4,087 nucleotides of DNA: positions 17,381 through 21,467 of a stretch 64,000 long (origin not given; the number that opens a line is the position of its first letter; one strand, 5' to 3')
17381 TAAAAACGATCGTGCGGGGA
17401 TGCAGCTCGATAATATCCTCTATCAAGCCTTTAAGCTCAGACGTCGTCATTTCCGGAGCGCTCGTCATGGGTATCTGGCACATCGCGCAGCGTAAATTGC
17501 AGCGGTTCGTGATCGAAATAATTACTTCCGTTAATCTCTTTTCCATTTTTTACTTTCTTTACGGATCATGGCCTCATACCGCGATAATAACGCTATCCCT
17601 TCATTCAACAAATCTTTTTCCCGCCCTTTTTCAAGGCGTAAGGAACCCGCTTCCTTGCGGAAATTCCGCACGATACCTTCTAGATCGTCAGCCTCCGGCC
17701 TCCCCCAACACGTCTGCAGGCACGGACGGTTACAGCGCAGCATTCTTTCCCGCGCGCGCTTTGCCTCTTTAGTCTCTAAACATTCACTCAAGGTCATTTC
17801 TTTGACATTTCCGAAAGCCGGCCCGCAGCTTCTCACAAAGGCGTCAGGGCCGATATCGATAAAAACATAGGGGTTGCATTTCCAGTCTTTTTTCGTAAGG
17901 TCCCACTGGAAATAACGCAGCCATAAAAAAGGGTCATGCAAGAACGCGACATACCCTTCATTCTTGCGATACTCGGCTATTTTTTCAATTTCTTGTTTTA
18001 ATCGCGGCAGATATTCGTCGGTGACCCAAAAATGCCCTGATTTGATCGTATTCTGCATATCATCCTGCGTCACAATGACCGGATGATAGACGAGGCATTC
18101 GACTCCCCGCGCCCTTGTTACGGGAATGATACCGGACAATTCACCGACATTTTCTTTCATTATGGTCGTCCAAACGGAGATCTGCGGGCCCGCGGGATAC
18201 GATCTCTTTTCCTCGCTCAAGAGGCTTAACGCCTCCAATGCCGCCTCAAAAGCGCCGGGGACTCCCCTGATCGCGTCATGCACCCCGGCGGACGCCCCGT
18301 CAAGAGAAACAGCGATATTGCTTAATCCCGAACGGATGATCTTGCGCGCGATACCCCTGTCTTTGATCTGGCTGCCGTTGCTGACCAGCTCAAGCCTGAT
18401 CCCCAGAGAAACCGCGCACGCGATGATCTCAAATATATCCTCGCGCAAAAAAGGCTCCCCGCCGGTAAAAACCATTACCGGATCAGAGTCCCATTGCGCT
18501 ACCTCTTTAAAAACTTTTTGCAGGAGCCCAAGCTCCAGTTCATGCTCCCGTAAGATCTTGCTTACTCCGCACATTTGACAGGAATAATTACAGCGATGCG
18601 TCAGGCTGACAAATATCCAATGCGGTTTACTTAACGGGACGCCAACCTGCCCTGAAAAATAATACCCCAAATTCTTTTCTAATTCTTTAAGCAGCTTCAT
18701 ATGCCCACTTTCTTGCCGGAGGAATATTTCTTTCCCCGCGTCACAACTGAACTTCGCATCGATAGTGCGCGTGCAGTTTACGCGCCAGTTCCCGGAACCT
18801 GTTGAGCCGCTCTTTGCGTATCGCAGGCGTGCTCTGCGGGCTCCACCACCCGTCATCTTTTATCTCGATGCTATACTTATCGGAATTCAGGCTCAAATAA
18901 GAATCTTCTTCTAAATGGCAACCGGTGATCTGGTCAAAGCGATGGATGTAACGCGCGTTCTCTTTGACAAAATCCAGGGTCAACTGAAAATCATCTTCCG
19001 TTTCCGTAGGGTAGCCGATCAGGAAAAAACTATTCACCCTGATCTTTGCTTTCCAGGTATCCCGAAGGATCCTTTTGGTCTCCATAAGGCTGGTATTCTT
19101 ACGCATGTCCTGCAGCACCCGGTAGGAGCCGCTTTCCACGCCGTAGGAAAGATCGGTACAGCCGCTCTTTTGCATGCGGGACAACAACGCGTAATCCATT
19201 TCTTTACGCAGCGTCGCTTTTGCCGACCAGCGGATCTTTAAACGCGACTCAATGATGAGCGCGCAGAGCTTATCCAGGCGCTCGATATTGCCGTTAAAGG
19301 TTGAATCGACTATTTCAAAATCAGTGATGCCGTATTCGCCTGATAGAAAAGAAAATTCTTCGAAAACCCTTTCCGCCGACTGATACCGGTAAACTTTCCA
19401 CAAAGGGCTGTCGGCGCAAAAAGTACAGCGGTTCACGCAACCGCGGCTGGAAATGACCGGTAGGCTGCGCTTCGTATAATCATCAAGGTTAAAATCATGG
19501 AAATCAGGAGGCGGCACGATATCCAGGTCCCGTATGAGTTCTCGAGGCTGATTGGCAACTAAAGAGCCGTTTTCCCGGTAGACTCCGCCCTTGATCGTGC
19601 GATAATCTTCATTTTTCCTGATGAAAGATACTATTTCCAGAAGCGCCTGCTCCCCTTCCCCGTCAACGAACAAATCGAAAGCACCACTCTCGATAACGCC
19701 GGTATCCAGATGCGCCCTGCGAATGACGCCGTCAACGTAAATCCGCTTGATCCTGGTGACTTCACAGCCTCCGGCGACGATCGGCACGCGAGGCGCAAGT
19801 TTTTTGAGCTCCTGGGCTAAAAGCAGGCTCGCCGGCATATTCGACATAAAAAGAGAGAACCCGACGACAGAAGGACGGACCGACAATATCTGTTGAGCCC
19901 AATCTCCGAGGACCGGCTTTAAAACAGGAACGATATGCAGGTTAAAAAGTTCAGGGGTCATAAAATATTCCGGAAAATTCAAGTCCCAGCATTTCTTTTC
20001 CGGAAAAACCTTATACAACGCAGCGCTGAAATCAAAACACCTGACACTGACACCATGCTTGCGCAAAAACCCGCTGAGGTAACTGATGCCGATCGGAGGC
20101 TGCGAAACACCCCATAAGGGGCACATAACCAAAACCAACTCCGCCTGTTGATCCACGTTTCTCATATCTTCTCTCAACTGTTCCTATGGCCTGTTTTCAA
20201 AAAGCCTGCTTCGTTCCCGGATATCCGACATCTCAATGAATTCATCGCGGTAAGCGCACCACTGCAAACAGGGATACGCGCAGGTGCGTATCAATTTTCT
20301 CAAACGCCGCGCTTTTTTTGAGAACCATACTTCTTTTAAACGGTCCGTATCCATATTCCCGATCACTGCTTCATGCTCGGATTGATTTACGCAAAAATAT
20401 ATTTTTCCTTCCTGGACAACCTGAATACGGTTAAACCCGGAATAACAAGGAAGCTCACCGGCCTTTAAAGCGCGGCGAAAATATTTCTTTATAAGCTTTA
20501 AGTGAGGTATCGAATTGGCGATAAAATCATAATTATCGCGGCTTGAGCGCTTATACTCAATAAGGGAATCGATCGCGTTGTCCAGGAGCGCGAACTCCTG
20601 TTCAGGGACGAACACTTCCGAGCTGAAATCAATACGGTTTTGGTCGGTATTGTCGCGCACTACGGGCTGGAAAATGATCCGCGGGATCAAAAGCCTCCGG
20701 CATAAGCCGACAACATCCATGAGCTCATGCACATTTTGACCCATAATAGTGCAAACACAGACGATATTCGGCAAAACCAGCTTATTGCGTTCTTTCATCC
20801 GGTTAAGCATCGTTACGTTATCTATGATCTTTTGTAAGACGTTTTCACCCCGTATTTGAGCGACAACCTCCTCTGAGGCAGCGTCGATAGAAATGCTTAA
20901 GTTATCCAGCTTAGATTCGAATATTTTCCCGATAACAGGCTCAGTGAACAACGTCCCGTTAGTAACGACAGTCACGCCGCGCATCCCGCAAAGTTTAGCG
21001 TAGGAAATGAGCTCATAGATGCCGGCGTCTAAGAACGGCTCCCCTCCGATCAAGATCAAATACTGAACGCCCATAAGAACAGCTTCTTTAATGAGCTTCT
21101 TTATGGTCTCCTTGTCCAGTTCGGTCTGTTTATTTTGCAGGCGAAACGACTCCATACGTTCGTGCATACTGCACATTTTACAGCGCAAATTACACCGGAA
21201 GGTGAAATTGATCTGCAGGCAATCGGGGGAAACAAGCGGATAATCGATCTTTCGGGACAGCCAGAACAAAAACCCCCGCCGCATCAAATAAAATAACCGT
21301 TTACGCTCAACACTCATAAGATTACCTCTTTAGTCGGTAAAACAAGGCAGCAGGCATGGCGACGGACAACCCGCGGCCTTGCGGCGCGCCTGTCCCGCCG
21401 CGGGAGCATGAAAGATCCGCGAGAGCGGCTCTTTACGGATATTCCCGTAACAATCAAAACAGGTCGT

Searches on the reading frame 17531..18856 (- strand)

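Call 5: search_protein_families(library=pfam, proteins=[window:17531-18856:-], max_evalue=0.01)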
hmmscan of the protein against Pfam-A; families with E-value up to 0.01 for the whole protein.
window:17531-18856:- (441 aa): 1 family
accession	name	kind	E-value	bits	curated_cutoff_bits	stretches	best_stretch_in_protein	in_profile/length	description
PF04055.27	Radical_SAM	-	2.6e-18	67.2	29.5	1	83-216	1-139/166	Radical SAM superfamily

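Call 43: search_protein_families(library=ncbifam, proteins=[window:17531-18856:-], max_evalue=0.00001)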
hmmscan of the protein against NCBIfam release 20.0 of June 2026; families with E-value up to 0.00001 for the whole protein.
window:17531-18856:- (441 aa): 45 families (the best 25 are shown)
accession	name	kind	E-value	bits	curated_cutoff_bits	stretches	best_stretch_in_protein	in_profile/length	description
TIGR04545.1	rSAM_ahbD_hemeb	equivalog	1.7e-30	106.6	500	1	84-253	5-168/339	heme b synthase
TIGR04053.2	TIGR04053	equivalog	1.8e-28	99.8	395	1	76-254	5-180/366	TIGR04053 family radical SAM/SPASM domain-containing protein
TIGR04317.1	W_rSAM_matur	equivalog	6.3e-25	88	380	1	79-272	4-196/349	tungsten cofactor oxidoreductase radical SAM maturase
TIGR04546.1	rSAM_ahbC_deAc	equivalog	5.5e-24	84.7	650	1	82-259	42-213/390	12,18-didecarboxysiroheme deacetylase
TIGR04303.1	GeoRSP_rSAM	equivalog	6.7e-23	81.8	400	1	78-259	4-176/325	GeoRSP system radical SAM/SPASM protein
TIGR04055.1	rSAM_NirJ2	equivalog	1.1e-22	81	500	1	85-252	6-166/326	putative heme d1 biosynthesis radical SAM protein NirJ2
TIGR04347.1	pseudo_SAM_Halo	equivalog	3.3e-22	79.3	525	1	83-258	42-210/390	TIGR04347 family pseudo-SAM/SPASM protein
TIGR04054.1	rSAM_NirJ1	equivalog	3.3e-22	78.6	650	1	83-258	40-209/387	putative heme d1 biosynthesis radical SAM protein NirJ1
TIGR04051.1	rSAM_NirJ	equivalog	5.6e-22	78.2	515.45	1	84-281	7-197/354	heme d1 biosynthesis radical SAM protein NirJ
NF050035.1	rSAM_WgK_link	exception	1.8e-21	76.5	650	1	76-255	6-179/367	radical SAM/SPASM peptide maturase WgkB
NF045574.1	sacti_mat_StsB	exception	3.5e-21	75.6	625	1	79-241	96-250/466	StsB family radical SAM/SPASM domain sactipeptide maturase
TIGR03961.1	rSAM_PTO1314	hypoth_equivalog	2.2e-19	70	306.05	1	85-339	29-257/332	PTO1314 family radical SAM protein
TIGR04250.1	SCM_rSAM_ScmE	equivalog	3.6e-19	68.9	400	1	78-243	2-161/358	SynChlorMet cassette radical SAM/SPASM protein ScmE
TIGR03962.1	mycofact_rSAM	equivalog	5.7e-18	65.2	265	1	77-252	10-178/339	mycofactocin radical SAM maturase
TIGR02109.1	PQQ_syn_pqqE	equivalog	1.7e-17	63.4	381.35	1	76-246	4-168/358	pyrroloquinoline quinone biosynthesis protein PqqE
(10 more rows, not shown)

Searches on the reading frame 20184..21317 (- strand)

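Call 7: search_protein_families(library=pfam, proteins=[window:20184-21317:-], max_evalue=0.001)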
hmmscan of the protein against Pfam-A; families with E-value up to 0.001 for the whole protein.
window:20184-21317:- (377 aa): 3 families
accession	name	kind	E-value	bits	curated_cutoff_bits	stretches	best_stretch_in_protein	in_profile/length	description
PF04055.27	Radical_SAM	-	5.2e-24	85.7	29.5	1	36-196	1-159/166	Radical SAM superfamily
PF13186.11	SPASM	-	4.8e-08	33.6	21.5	1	291-346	1-63/67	Iron-sulfur cluster-binding domain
PF13353.11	Fer4_12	-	5.3e-07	30.5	22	1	39-147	12-116/137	4Fe-4S single cluster domain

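Call 43: search_protein_families(library=ncbifam, proteins=[window:20184-21317:-], max_evalue=0.00001)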
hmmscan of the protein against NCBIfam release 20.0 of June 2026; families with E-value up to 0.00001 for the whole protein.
window:20184-21317:- (377 aa): 57 families (the best 25 are shown)
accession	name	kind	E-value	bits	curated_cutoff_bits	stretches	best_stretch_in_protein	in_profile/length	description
TIGR04317.1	W_rSAM_matur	equivalog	2.4e-30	105.8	380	1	34-359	6-318/349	tungsten cofactor oxidoreductase radical SAM maturase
NF050035.1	rSAM_WgK_link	exception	9e-23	80.8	650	1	30-211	7-176/367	radical SAM/SPASM peptide maturase WgkB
TIGR02666.1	moaA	equivalog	1e-20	74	284.05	1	33-208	11-182/336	GTP 3',8-cyclase MoaA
TIGR04311.1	rSAM_Geo_metal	subfamily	1.2e-20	74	400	1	31-203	2-171/423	radical SAM/SPASM family putative metalloenzyme maturase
TIGR04054.1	rSAM_NirJ1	equivalog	1.5e-20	73.2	650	1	36-336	40-332/387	putative heme d1 biosynthesis radical SAM protein NirJ1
TIGR04545.1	rSAM_ahbD_hemeb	equivalog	3.8e-20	72.6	500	1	38-209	6-165/339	heme b synthase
NF045574.1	sacti_mat_StsB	exception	6.3e-20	71.4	625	1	39-214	103-264/466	StsB family radical SAM/SPASM domain sactipeptide maturase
TIGR02668.1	moaA_archaeal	equivalog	2.3e-19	69.5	325.25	1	34-323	12-279/303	GTP 3',8-cyclase MoaA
TIGR04250.1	SCM_rSAM_ScmE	equivalog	9.8e-19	67.5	400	1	30-204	1-163/358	SynChlorMet cassette radical SAM/SPASM protein ScmE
TIGR04055.1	rSAM_NirJ2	equivalog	2e-18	67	500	1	36-205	4-160/326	putative heme d1 biosynthesis radical SAM protein NirJ2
TIGR03962.1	mycofact_rSAM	equivalog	2.6e-18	66.3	265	1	24-172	4-145/339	mycofactocin radical SAM maturase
NF001199.0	PRK00164.2-1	equivalog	8.3e-18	64.6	231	1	34-315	14-273/308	GTP 3',8-cyclase MoaA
TIGR02109.1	PQQ_syn_pqqE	equivalog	9.1e-18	64.3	381.35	1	31-213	6-176/358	pyrroloquinoline quinone biosynthesis protein PqqE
NF038283.1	viperin_w_prok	equivalog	9.6e-18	64.3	180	1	38-176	8-149/281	viperin family antiviral radical SAM protein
TIGR04546.1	rSAM_ahbC_deAc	equivalog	3.1e-17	62.4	650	1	36-221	43-215/390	12,18-didecarboxysiroheme deacetylase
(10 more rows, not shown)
